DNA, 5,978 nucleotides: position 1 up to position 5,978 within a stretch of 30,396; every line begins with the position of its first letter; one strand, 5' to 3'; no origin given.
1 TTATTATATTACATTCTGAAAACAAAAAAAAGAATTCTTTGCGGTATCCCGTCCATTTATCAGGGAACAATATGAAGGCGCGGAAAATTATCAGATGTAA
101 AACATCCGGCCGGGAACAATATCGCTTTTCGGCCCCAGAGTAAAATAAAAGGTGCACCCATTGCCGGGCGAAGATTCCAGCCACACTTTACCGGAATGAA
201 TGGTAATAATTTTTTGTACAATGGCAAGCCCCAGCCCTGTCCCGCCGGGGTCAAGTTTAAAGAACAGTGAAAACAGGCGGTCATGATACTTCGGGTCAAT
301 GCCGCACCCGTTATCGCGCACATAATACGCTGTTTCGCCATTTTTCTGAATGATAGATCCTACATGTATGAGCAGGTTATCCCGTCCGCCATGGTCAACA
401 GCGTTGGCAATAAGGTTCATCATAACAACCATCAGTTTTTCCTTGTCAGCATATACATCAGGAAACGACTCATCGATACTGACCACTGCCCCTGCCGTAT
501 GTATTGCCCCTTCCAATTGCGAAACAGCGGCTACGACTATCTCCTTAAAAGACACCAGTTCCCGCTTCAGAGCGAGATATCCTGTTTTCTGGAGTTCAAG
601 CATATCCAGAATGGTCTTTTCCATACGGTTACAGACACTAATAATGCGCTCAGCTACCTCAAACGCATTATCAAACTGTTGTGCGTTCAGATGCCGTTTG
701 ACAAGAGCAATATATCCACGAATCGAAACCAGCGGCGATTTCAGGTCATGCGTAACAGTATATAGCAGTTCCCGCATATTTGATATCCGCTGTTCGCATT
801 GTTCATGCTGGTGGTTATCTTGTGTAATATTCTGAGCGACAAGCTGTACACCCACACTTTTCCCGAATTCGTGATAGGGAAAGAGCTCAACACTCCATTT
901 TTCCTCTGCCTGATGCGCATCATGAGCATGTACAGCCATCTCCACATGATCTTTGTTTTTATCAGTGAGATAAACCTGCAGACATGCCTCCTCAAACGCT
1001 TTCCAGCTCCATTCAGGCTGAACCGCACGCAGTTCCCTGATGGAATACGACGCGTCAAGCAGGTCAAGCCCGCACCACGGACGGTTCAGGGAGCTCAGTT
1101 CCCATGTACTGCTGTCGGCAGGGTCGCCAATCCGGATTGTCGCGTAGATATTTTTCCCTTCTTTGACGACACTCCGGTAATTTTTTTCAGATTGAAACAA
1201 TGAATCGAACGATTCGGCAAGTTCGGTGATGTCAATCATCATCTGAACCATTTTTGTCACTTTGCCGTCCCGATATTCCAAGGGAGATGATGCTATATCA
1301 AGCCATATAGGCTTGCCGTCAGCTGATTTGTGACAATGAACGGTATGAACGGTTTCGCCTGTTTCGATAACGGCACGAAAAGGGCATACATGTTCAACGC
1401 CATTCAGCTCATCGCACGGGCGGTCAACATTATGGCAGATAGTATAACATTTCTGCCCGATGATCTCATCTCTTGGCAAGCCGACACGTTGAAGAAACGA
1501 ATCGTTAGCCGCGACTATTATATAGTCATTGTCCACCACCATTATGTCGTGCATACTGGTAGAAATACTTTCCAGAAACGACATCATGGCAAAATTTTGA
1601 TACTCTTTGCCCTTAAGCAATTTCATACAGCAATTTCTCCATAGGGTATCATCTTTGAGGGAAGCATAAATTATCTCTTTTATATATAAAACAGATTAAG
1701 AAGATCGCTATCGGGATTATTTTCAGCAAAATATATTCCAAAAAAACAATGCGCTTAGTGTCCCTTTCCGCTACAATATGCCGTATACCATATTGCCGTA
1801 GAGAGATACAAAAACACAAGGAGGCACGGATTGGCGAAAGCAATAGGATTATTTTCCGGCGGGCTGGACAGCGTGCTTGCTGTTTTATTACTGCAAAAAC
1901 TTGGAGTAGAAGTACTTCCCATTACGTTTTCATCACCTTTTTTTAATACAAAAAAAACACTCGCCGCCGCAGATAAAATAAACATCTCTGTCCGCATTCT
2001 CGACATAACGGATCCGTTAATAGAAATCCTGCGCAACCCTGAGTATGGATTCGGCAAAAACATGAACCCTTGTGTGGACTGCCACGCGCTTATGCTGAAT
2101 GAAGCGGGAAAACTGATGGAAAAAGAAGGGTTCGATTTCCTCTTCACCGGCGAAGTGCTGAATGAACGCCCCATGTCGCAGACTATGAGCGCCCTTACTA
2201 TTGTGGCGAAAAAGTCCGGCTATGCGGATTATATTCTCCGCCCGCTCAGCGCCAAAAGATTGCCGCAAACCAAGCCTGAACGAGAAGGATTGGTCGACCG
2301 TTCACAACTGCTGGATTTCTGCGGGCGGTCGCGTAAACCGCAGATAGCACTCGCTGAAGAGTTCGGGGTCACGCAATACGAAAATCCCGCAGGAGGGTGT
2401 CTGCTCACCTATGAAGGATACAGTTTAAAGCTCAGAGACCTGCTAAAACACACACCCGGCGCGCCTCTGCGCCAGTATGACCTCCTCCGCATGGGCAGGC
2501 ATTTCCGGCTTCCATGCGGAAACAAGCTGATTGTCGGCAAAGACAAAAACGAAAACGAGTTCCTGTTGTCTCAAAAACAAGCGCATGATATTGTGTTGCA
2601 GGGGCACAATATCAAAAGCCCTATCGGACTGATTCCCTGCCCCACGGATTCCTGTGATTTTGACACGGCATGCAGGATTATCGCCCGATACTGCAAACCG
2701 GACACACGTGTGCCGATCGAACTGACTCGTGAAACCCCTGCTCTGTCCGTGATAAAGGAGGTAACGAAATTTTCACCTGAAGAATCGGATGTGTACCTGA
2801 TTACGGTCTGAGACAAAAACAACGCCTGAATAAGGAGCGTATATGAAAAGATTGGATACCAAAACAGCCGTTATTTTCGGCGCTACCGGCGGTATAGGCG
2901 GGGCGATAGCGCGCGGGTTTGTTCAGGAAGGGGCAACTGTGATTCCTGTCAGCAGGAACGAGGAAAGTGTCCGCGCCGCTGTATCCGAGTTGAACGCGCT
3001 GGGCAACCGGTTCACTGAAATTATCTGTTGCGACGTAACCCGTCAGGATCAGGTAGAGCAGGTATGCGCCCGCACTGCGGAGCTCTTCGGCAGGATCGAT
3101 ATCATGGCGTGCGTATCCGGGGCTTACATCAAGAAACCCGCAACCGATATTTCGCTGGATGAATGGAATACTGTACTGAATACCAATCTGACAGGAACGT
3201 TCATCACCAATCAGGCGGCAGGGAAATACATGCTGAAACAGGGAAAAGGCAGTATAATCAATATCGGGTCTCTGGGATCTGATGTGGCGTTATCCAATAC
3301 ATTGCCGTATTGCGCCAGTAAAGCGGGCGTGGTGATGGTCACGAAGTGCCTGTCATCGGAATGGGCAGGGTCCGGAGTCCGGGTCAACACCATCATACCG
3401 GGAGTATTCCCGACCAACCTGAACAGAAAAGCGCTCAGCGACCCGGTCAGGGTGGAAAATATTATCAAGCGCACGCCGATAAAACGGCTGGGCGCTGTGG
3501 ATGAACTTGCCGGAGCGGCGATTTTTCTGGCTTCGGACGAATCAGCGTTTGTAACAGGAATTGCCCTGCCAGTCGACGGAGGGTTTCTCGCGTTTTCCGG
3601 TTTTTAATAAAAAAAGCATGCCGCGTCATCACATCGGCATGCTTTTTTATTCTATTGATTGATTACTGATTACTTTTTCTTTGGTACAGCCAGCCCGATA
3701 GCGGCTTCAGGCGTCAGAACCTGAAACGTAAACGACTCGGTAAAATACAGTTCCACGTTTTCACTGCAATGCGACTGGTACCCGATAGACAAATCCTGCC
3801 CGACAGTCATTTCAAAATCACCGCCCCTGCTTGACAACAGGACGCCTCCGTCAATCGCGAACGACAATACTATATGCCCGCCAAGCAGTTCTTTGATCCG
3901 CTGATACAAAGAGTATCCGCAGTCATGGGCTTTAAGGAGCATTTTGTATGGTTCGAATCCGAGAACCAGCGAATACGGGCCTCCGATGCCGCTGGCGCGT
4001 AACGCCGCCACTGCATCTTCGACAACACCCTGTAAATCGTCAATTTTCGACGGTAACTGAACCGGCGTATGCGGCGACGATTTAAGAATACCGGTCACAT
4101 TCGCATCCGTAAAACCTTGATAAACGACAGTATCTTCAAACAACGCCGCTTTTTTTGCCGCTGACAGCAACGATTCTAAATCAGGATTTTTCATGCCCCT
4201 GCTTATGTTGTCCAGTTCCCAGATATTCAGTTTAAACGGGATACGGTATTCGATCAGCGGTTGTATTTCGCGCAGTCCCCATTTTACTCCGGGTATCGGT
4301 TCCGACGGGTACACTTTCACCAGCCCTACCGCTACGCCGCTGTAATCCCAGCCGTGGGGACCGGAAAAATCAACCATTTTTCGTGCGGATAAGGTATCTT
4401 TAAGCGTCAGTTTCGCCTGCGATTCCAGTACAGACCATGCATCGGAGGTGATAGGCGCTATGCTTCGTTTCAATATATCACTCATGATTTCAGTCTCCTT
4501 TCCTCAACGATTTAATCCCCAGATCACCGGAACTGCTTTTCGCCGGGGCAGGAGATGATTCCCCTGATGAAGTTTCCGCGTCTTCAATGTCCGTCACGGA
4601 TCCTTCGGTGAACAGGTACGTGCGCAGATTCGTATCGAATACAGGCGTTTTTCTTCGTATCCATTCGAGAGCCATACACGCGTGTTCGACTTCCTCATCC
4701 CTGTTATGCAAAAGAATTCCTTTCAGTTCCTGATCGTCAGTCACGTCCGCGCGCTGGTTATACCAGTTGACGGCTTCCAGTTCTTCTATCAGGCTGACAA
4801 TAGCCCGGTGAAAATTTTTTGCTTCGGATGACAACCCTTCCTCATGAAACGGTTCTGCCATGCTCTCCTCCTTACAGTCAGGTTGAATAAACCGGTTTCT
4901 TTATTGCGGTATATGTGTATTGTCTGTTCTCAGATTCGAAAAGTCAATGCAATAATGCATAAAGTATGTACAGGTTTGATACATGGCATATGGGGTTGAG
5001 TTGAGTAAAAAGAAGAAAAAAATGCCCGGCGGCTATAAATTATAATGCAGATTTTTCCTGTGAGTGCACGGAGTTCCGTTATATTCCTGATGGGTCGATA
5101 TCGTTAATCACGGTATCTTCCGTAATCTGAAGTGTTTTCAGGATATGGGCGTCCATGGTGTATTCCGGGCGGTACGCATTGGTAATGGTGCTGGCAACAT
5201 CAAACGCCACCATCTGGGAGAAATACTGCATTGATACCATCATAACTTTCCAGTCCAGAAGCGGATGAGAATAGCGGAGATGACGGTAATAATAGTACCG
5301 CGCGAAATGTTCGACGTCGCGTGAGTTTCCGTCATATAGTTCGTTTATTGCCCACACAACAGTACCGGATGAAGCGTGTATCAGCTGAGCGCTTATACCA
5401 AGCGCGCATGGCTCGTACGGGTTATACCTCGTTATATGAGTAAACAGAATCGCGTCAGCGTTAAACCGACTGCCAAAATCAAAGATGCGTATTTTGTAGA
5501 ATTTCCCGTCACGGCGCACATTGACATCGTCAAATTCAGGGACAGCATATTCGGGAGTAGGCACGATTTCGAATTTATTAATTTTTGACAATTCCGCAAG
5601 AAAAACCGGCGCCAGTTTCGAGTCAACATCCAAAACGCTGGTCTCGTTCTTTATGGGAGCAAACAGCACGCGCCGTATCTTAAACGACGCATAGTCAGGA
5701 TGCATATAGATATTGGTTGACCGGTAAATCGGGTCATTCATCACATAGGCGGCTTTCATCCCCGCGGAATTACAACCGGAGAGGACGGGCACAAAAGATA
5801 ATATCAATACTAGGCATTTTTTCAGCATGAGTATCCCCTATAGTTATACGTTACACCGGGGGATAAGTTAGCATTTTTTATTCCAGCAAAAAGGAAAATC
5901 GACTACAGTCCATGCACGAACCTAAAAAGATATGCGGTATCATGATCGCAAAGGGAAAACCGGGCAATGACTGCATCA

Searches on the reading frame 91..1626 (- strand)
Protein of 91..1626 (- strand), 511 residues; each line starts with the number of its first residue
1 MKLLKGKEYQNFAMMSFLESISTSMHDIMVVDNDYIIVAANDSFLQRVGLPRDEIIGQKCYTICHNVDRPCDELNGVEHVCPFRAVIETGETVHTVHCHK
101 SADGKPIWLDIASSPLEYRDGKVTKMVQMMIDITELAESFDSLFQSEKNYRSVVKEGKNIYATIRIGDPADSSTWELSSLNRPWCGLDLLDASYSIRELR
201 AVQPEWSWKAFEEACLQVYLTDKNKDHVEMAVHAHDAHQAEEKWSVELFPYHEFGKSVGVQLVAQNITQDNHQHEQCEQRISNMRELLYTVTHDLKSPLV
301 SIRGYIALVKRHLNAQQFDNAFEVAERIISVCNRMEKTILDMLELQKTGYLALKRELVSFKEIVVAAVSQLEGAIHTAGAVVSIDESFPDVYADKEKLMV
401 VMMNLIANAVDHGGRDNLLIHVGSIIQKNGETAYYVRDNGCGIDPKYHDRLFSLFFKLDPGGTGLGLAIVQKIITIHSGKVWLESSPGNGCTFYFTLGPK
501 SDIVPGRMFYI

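Call 8: search_protein_families(library=pfam, proteins=[window:91-1626:-], max_evalue=0.001)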
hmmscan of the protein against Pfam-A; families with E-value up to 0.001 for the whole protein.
window:91-1626:- (511 aa): 6 families
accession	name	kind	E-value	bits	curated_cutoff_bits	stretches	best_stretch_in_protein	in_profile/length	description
PF02518.31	HATPase_c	-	2.3e-22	80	26.4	1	394-497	2-107/111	Histidine kinase-, DNA gyrase B-, and HSP90-like ATPase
PF08448.16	PAS_4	-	9.5e-16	58.4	23.1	1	28-137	8-109/110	PAS fold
PF13426.13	PAS_9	-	2e-14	54.1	27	1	28-135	4-103/103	PAS domain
PF00512.31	HisKA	-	1.5e-08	34.9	26.9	1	284-347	2-62/66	His Kinase A (phospho-acceptor) domain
PF08447.18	PAS_3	-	7e-06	26.7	25.6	1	38-127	2-86/89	PAS fold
PF00989.32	PAS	-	1.2e-05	25.7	22.6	1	28-133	14-113/113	PAS fold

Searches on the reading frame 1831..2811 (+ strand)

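Call 8: search_protein_families(library=pfam, proteins=[window:1831-2811:+], max_evalue=0.001)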
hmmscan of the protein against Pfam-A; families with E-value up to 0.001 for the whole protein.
window:1831-2811:+ (326 aa): 4 families
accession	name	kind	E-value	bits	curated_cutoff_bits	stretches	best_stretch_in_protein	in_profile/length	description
PF18297.6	NFACT-R_2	-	4e-16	59.5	26.9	1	222-322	1-103/104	NFACT protein RNA binding domain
PF02568.20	ThiI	-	4.4e-08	33.4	20.5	1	3-139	5-144/197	Thiamine biosynthesis protein (ThiI)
PF03054.22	tRNA_Me_trans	-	0.00024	21.3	20.6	0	6-146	5-164/202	tRNA methyl transferase HUP domain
PF24167.1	DUF7411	-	0.00085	19.4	28.7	0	3-65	2-64/194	Family of unknown function (DUF7411)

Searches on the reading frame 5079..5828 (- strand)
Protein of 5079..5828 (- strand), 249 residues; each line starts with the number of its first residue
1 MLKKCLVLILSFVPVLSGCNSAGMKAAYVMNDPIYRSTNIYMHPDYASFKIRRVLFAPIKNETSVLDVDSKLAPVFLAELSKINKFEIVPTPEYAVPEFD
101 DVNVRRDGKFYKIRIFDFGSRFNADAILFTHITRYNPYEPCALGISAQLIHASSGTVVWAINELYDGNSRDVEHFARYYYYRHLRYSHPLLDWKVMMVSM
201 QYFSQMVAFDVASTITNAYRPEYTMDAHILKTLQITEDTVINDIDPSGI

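Call 8: search_protein_families(library=pfam, proteins=[window:5079-5828:-], max_evalue=0.001)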
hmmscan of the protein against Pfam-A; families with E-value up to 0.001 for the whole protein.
window:5079-5828:- (249 aa): 0 families

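Call 37: search_protein_families(library=pfam, proteins=[window:5079-5828:-], max_evalue=1)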
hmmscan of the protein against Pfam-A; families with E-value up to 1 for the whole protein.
window:5079-5828:- (249 aa): 0 families

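Call 38: search_solved_structures(query=A2, max_evalue=10, show_alignments=1)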
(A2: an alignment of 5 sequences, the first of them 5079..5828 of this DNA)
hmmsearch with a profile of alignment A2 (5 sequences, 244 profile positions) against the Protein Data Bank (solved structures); distinct sequences matched with E-value up to 10: 1.
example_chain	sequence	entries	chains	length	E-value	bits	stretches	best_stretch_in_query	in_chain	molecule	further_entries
7pzy_8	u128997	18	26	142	0.62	12.6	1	44-92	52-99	Ribosomal 60S subunit protein L25 | 60S ribosomal protein L25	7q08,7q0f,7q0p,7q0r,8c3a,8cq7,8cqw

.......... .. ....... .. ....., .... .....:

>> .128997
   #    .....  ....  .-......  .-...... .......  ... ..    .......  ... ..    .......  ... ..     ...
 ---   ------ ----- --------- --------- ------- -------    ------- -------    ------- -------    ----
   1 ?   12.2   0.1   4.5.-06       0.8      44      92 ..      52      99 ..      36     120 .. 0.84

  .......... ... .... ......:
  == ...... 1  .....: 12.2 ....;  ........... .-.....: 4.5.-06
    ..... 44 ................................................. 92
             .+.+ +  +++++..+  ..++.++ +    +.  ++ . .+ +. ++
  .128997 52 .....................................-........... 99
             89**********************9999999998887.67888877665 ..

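Call 64: search_protein_representatives(protein=window:5079-5828:-)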
Query: 249 residues. Proteins with E-value up to 0.001 (for the whole library): 735; up to 1e-10: 202; up to 1e-30: 4. The best 150 are listed.
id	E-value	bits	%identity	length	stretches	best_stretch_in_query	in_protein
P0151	2.7e-68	246.4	51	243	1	4-220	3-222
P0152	6.3e-33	130.6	32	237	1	5-215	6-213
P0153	1.2e-31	126.4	31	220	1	5-215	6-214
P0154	9.7e-31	123.4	30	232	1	15-216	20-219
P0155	1.0e-27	113.6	32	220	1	7-215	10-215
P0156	1.5e-26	109.7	33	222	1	7-217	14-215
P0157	1.3e-24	103.4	34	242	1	6-208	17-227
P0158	1.0e-23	100.4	31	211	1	39-214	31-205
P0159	2.8e-21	92.4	32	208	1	42-215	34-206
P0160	9.3e-21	90.8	30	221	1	35-214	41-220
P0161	1.1e-19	87.3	30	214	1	36-216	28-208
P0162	2.0e-19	86.4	30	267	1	44-215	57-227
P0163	3.3e-19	85.7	24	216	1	13-215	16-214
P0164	1.7e-18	83.3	28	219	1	6-217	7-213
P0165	1.9e-18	83.2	27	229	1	35-208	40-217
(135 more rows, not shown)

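Call 65: predict_structure(protein=window:5079-5828:-)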
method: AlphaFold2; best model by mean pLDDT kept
length: 249 residues; sequences in the alignment: 1
mean_pLDDT: 37.1   pTM: 0.36
mean pLDDT of the five models: 37.1, 33.3, 33.1, 29.7, 29.1
residues with pLDDT >= 90: 0; 70-90: 0; 50-70: 35; < 50: 214
segments of 3 or more residues with pLDDT < 50: 2-75, 91-100, 118-129, 134-147, 150-249
pLDDT, mean of each block of 10 residues (from residue 1): 42 31 26 28 25 23 29 47 55 35 55 50 42 43 45 43 41 42 37 39 39 29 28 26 26
secondary structure, 60 per line:
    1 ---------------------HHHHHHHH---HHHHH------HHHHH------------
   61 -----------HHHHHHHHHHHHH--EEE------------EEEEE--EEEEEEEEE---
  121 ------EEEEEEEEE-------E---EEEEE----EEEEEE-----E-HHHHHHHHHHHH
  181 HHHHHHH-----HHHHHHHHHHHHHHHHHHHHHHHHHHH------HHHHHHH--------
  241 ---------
elements in order: H22-29 H33-37 H44-48 H72-84 E87-89 E102-106 E109-117 E127-135 E147-151 E156-161 H169-187 H193-219 H226-232

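Call 67: search_protein_families(library=pfam, alignment_id=A3, max_evalue=0.01)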
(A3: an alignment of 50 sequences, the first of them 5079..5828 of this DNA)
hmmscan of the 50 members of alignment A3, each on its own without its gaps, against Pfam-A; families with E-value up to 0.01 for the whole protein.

A. member 1, window:5079-5828:- (249 aa): 0 families

B. families by the number of members that match (of 50 scanned): 7 families
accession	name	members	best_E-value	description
PF13036.11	LpoB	7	1.4e-05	Peptidoglycan-synthase activator LpoB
PF03783.19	CsgG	5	1.6e-05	Curli production assembly/transport component CsgG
PF19867.5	DUF6340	4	0.00043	Family of unknown function (DUF6340)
PF05643.16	GNA1162-like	2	0.0023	Putative lipoprotein GNA1162-like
PF17680.6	FlgO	1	0.0013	FlgO protein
PF08139.17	LPAM_1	1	0.0034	Prokaryotic membrane lipoprotein lipid attachment site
PF18691.7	Cdc13_OB2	1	0.0065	Cell division control protein 13, OB2 domain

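Call 68: search_solved_structures(query=A3, max_evalue=1, show_alignments=1)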
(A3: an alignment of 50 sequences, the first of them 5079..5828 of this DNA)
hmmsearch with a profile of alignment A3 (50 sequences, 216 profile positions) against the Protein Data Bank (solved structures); distinct sequences matched with E-value up to 1: 11.
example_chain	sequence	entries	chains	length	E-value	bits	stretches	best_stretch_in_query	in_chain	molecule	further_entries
5t11_A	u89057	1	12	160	1.8e-06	30.7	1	51-162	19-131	Uncharacterized protein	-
5t10_A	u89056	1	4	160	2.4e-06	30.4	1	51-162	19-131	Uncharacterized protein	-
4hrv_A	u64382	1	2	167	0.003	20.2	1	46-159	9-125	Putative lipoprotein GNA1162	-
9h80_C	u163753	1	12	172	0.12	15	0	56-161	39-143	PelC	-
9cc5_A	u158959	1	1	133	0.13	14.9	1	55-100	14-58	Amylin-NHO-22 Binder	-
4q6l_A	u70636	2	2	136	0.16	14.6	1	56-159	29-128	Penicillin-binding protein activator LpoB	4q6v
9mgg_E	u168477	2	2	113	0.41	13.3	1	1-49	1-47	Outer membrane protein assembly factor BamE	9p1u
6lyq_E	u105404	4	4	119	0.46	13.1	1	1-49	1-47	Outer membrane protein assembly factor BamE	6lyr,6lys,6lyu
7r1w_E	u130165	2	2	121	0.47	13.1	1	1-49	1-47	Outer membrane protein assembly factor BamE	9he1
8adg_E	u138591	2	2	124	0.48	13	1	1-49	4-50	Outer membrane protein assembly factor BamE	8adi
5d0o_E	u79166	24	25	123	0.49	13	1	1-49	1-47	Outer membrane protein assembly factor BamE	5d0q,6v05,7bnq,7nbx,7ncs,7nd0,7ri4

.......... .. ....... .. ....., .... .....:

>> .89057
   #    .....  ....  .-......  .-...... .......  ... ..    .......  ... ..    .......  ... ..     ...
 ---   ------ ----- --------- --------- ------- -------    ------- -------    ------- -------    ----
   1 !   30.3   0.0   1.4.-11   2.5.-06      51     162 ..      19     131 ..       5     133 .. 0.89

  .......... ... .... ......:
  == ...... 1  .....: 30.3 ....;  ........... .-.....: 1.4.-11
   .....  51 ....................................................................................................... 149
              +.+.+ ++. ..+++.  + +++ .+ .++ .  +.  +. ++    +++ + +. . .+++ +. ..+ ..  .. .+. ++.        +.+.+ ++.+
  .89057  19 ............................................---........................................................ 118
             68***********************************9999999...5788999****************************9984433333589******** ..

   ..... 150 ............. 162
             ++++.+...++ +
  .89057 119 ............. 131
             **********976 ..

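Call 75: predict_structure(alignment_id=A3)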
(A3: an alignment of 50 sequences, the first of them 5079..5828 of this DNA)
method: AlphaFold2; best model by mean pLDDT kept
length: 249 residues; sequences in the alignment: 50
mean_pLDDT: 88.8   pTM: 0.80
mean pLDDT of the five models: 88.8, 88.6, 88.3, 86.6, 86.6
residues with pLDDT >= 90: 178; 70-90: 35; 50-70: 34; < 50: 2
segments of 3 or more residues with pLDDT < 50: none
pLDDT, mean of each block of 10 residues (from residue 1): 90 82 71 89 95 98 97 98 97 96 86 96 98 97 98 97 97 95 91 96 98 82 56 61 56
secondary structure, 60 per line:
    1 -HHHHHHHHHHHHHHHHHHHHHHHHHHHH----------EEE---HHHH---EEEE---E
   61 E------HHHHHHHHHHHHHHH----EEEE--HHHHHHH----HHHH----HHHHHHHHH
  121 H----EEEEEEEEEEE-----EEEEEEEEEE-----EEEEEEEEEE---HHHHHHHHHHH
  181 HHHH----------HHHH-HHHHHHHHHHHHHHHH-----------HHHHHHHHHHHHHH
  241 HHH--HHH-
elements in order: H2-29 E40-42 H46-49 E53-56 H68-82 E87-90 H93-99 H104-107 H112-121 E126-136 E142-151 E157-166 H170-184 H195-198 H200-215 H227-243

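Call 78: fold_search(model_id=the predicted structure, library=pdb)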
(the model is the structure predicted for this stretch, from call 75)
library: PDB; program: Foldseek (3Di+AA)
matches with E <= 10: 1277; with E <= 0.001: 54
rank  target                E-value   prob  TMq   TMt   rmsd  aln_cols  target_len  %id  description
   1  5t10_B                1.6e-08  1.00  0.37  0.62   4.2       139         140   14  PelC dodecamer from Paraburkholderia phytofirmans, space group P6 (released 2017-03-15)
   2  4hrv_B                1.8e-08  1.00  0.35  0.58   6.4       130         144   18  Crystal Structure of Lipoprotein GNA1162 from Neisseria meningitidis (released 2013-04-24)
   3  5t11_I                2.1e-08  1.00  0.35  0.62   5.1       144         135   13  PelC L103M dodecamer from Paraburkholderia phytofirmans, space group C2 (released 2017-03-15)
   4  5t11_E                3.3e-08  1.00  0.35  0.60   3.1       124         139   16  PelC L103M dodecamer from Paraburkholderia phytofirmans, space group C2 (released 2017-03-15)
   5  4hrv_A                3.9e-08  1.00  0.34  0.58   3.9       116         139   20  Crystal Structure of Lipoprotein GNA1162 from Neisseria meningitidis (released 2013-04-24)
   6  5t0z_B                5.3e-08  1.00  0.46  0.68   6.2       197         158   14  PelC from Geobacter metallireducens (released 2017-03-15)
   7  5t10_C                5.3e-08  1.00  0.35  0.60   4.7       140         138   14  PelC dodecamer from Paraburkholderia phytofirmans, space group P6 (released 2017-03-15)
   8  5t11_C                5.7e-08  1.00  0.36  0.63   4.1       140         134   15  PelC L103M dodecamer from Paraburkholderia phytofirmans, space group C2 (released 2017-03-15)
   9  5t0z_C                7.7e-08  1.00  0.35  0.54   5.0       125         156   16  PelC from Geobacter metallireducens (released 2017-03-15)
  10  5t11_B                8.2e-08  1.00  0.34  0.57   3.5       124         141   14  PelC L103M dodecamer from Paraburkholderia phytofirmans, space group C2 (released 2017-03-15)
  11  5t11_G                9.3e-08  1.00  0.33  0.57   3.3       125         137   14  PelC L103M dodecamer from Paraburkholderia phytofirmans, space group C2 (released 2017-03-15)
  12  5t11_H                1.1e-07  1.00  0.35  0.60   3.5       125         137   15  PelC L103M dodecamer from Paraburkholderia phytofirmans, space group C2 (released 2017-03-15)
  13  5t11_F                1.1e-07  1.00  0.35  0.61   4.2       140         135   15  PelC L103M dodecamer from Paraburkholderia phytofirmans, space group C2 (released 2017-03-15)
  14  9h80_A                1.3e-07  1.00  0.34  0.50   6.6       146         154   12  Structure of the outer membrane exopolysaccharide transporter PelBC (released 2025-06-11)
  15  5t10_A                1.6e-07  1.00  0.35  0.63   4.8       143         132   14  PelC dodecamer from Paraburkholderia phytofirmans, space group P6 (released 2017-03-15)
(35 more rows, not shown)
